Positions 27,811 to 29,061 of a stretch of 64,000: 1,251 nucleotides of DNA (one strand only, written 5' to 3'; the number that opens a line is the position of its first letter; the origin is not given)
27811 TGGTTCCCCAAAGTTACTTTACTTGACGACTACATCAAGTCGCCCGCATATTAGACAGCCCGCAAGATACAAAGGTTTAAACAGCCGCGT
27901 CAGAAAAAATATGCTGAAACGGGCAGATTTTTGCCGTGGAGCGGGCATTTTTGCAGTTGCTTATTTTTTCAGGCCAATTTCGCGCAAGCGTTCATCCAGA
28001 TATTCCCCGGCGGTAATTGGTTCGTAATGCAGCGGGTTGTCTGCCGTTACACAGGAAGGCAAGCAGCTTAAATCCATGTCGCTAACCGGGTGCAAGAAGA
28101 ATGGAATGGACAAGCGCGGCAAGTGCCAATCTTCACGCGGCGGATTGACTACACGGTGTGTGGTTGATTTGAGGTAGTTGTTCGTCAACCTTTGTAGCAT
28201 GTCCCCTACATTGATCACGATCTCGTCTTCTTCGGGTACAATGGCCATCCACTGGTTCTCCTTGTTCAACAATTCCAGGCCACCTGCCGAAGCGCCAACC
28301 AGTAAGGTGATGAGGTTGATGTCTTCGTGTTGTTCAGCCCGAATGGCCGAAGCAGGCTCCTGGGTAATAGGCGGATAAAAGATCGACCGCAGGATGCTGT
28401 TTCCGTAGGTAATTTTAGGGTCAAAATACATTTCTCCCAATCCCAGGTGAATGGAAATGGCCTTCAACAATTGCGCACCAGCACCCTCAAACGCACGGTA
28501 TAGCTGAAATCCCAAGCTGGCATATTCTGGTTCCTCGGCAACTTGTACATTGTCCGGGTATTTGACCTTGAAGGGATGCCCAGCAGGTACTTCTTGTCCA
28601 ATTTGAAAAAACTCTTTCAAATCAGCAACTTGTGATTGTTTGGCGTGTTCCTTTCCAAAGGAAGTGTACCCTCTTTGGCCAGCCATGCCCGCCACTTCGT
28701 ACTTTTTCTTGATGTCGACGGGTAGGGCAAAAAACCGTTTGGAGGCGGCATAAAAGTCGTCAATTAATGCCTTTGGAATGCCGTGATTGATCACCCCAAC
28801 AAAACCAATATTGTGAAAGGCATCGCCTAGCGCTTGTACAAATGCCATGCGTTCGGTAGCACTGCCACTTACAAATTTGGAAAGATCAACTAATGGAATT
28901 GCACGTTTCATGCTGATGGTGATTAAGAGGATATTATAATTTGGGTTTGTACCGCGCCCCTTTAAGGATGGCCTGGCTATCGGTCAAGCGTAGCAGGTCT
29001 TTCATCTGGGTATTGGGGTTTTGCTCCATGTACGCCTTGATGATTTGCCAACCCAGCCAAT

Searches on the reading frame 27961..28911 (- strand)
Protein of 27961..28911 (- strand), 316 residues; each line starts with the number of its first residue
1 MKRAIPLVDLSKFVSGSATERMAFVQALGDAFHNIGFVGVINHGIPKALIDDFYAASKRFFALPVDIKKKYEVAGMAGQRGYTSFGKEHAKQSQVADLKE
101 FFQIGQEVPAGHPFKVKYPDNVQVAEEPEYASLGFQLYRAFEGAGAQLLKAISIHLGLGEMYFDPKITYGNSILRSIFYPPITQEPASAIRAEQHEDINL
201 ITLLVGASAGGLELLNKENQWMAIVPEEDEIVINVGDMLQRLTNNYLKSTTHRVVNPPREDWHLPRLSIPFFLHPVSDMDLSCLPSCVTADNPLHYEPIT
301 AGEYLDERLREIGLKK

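Call 14: find_encoding_contigs(protein=window:27961-28911:-, flank=10000, max_places=10)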
Protein window:27961-28911:- (316 aa): no gene with exactly this product is on record in the collection.
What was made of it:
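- Tried and rejected: Not on record (call 14).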

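Call 15: find_homologous_proteins(query=window:27961-28911:-, max_evalue=1e-30)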
Query window:27961-28911:- (316 aa): 8000 proteins with E <= 1e-30 among 8000 candidates; the best 120 are listed.
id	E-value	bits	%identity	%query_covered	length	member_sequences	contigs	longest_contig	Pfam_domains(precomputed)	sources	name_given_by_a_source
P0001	4.7e-205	698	97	100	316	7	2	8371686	PF14226.13,PF03171.27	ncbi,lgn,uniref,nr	ncbi:isopenicillin N synthase family dioxygenase [Haliscomenobacter hydrossis]|uniref:2-oxoglutarate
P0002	2.1e-190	650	91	100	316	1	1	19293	PF14226.13,PF03171.27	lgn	-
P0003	1.1e-189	647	90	100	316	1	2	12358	PF14226.13,PF03171.27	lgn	-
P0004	1.0e-188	644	90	100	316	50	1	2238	PF14226.13,PF03171.27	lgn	-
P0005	4.1e-188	642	90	100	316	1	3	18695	PF14226.13,PF03171.27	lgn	-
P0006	5.6e-188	642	90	100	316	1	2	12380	PF14226.13,PF03171.27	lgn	-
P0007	9.7e-187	638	89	100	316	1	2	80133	PF14226.13,PF03171.27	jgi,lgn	jgi:isopenicillin N synthase-like dioxygenase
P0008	4.6e-186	635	90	100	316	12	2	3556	PF14226.13,PF03171.27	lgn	-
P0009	1.8e-185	634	89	100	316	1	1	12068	PF14226.13,PF03171.27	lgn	-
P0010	4.5e-185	632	88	100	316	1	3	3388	PF14226.13,PF03171.27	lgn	-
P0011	9.4e-181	618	86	100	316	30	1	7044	PF14226.13,PF03171.27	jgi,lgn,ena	-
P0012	6.8e-172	589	81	100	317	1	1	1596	PF14226.13,PF03171.27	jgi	jgi:isopenicillin N synthase-like dioxygenase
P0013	7.6e-171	585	82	99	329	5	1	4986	PF14226.13,PF03171.27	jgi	jgi:isopenicillin N synthase-like dioxygenase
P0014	9.7e-171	585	84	100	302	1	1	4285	PF14226.13,PF03171.27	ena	-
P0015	4.2e-170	583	81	100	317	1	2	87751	PF14226.13,PF03171.27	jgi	jgi:isopenicillin N synthase-like dioxygenase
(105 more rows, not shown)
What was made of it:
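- Tried and rejected: The proteins place it in Haliscomenobacter (call 15).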

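Call 16: find_encoding_contigs(protein=P0001, flank=10000, max_places=3)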
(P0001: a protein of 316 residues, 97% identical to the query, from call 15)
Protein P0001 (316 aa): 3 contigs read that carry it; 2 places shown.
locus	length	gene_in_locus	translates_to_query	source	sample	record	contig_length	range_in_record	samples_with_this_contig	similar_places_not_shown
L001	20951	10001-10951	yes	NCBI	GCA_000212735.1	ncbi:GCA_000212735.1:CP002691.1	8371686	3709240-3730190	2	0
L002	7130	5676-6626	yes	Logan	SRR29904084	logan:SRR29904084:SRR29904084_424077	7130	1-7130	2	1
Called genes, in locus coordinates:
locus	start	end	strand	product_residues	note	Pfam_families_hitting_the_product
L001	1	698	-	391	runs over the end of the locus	PF00085:Thioredoxin, PF03190:Thioredox_DsbH, PF13098:Thioredoxin_2, PF13899:Thioredoxin_7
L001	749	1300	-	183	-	PF13174:TPR_6 (faint)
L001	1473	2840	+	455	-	PF13546:DDE_5, PF01609:DDE_Tnp_1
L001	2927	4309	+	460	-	PF08811:DUF1800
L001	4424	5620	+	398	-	PF07394:DUF1501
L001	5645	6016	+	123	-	-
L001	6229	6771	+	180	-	-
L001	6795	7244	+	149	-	PF15571:Imm44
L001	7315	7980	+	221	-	PF05076:SUFU (weak)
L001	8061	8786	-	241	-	PF13568:OMP_b-brl_2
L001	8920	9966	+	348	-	PF25594:GldB_lipo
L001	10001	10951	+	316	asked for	PF14226:DIOX_N, PF03171:2OG-FeII_Oxy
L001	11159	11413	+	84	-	PF02416:TatA_B_E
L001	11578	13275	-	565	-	PF19494:DUF6029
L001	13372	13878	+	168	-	PF00578:AhpC-TSA, PF08534:Redoxin, PF00085:Thioredoxin (weak), PF13098:Thioredoxin_2, PF13905:Thioredoxin_8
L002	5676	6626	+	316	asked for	PF14226:DIOX_N, PF03171:2OG-FeII_Oxy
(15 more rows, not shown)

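Call 17: find_encoding_contigs(protein=P0007, flank=10000, max_places=3)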
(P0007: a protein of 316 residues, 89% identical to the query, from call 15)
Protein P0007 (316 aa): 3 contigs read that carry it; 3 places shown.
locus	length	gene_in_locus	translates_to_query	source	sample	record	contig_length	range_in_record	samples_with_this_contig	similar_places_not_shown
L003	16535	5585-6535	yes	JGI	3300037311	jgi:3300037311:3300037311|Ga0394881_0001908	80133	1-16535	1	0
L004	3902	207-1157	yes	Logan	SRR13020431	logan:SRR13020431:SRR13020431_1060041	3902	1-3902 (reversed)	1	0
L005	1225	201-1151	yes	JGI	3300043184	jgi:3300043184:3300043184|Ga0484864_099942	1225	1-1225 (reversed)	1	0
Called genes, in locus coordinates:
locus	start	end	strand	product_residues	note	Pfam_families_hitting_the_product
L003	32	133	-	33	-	-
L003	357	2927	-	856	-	-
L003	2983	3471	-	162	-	PF18962:Por_Secre_tail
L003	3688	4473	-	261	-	PF13568:OMP_b-brl_2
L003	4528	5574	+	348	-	PF25594:GldB_lipo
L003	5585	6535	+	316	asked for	PF14226:DIOX_N, PF03171:2OG-FeII_Oxy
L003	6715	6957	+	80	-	PF02416:TatA_B_E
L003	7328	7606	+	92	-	-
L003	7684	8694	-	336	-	PF02445:NadA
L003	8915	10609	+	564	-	PF00324:AA_permease, PF13520:AA_permease_2, PF03845:Spore_permease (weak), PF13906:AA_permease_C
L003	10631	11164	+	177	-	-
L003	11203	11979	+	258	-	PF01149:Fapy_DNA_glyco, PF06831:H2TH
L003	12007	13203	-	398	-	PF03702:AnmK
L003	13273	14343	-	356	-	-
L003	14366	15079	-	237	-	PF07661:MORN_2 (faint)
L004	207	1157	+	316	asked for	PF14226:DIOX_N, PF03171:2OG-FeII_Oxy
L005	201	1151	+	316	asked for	PF14226:DIOX_N, PF03171:2OG-FeII_Oxy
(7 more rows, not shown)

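Call 58: find_encoding_contigs(protein=P0002, flank=10000, max_places=2)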
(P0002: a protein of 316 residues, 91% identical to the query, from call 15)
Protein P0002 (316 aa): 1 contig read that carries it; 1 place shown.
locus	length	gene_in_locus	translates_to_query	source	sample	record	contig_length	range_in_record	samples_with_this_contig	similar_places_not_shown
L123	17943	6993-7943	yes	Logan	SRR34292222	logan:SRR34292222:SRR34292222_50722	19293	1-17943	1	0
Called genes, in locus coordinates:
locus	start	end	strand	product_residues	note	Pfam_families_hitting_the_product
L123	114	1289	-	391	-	PF03190:Thioredox_DsbH, PF00085:Thioredoxin, PF13098:Thioredoxin_2, PF13899:Thioredoxin_7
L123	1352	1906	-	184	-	PF13174:TPR_6 (faint)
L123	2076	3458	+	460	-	PF08811:DUF1800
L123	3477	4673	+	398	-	PF07394:DUF1501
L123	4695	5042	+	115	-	PF07813:LTXXQ (faint)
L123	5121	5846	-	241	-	PF13568:OMP_b-brl_2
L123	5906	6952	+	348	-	PF25594:GldB_lipo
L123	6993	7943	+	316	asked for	PF14226:DIOX_N, PF03171:2OG-FeII_Oxy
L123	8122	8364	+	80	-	PF02416:TatA_B_E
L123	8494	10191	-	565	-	PF19494:DUF6029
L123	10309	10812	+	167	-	PF00578:AhpC-TSA, PF08534:Redoxin, PF00085:Thioredoxin, PF13098:Thioredoxin_2, PF13905:Thioredoxin_8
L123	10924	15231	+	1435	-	PF01835:MG2, PF00207:A2M (faint), PF07678:TED_complement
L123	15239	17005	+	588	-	-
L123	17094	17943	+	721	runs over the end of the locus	PF01835:MG2 (weak)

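Call 59: find_encoding_contigs(protein=P0005, flank=10000, max_places=2)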
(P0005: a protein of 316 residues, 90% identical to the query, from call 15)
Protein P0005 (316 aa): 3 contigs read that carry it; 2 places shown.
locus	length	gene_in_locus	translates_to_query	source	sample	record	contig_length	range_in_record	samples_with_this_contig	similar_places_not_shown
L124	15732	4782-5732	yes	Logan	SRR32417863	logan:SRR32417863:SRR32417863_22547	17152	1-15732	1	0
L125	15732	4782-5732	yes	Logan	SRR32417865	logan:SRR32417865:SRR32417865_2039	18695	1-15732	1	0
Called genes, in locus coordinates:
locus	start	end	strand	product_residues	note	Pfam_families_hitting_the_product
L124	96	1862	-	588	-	PF03215:Rad17 (faint), PF05496:RuvB_N (weak), PF07728:AAA_5 (faint), PF13177:DNA_pol3_delta2, PF13401:AAA_22 (weak), PF00004:AAA, PF22608:DNAX_ATPase_lid, PF12169:DNA_pol3_gamma3 (weak), +1 more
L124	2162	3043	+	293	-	PF03747:ADP_ribosyl_GH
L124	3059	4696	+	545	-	PF00795:CN_hydrolase, PF02540:NAD_synthase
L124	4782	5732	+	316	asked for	PF14226:DIOX_N, PF03171:2OG-FeII_Oxy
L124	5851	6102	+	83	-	PF02416:TatA_B_E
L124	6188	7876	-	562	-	PF19494:DUF6029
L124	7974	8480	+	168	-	PF00578:AhpC-TSA, PF08534:Redoxin, PF00085:Thioredoxin, PF13098:Thioredoxin_2, PF13905:Thioredoxin_8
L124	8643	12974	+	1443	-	PF01835:MG2, PF00207:A2M (faint), PF07678:TED_complement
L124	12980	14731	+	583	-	-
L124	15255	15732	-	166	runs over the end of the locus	PF11138:DUF2911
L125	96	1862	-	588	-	PF03215:Rad17 (faint), PF05496:RuvB_N (weak), PF07728:AAA_5 (faint), PF13177:DNA_pol3_delta2, PF13401:AAA_22 (weak), PF00004:AAA, PF22608:DNAX_ATPase_lid, PF12169:DNA_pol3_gamma3 (weak), +1 more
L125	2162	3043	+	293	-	PF03747:ADP_ribosyl_GH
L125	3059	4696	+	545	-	PF00795:CN_hydrolase, PF02540:NAD_synthase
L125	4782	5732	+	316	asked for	PF14226:DIOX_N, PF03171:2OG-FeII_Oxy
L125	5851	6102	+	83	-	PF02416:TatA_B_E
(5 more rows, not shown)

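Call 60: find_encoding_contigs(protein=P0003, flank=10000, max_places=2)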
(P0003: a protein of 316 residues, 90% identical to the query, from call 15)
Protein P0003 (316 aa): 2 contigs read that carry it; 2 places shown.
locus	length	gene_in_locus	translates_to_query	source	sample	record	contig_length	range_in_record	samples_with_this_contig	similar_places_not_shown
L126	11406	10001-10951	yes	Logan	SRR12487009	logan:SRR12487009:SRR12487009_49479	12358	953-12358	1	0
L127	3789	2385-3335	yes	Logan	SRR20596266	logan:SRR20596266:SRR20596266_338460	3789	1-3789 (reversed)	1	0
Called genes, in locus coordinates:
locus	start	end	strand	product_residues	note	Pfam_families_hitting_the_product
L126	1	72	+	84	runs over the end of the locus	-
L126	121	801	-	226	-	-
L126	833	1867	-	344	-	PF00586:AIRS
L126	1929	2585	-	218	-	-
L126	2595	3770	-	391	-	PF03190:Thioredox_DsbH, PF00085:Thioredoxin, PF13098:Thioredoxin_2, PF13899:Thioredoxin_7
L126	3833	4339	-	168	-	PF13174:TPR_6 (faint)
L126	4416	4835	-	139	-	PF08869:XisI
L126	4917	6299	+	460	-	PF08811:DUF1800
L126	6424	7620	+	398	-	PF07394:DUF1501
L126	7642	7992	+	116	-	PF07813:LTXXQ (faint)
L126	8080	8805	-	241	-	PF13568:OMP_b-brl_2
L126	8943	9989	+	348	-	PF25594:GldB_lipo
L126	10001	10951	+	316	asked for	PF14226:DIOX_N, PF03171:2OG-FeII_Oxy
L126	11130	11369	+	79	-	PF02416:TatA_B_E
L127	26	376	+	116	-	PF07813:LTXXQ (faint)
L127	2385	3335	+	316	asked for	PF14226:DIOX_N, PF03171:2OG-FeII_Oxy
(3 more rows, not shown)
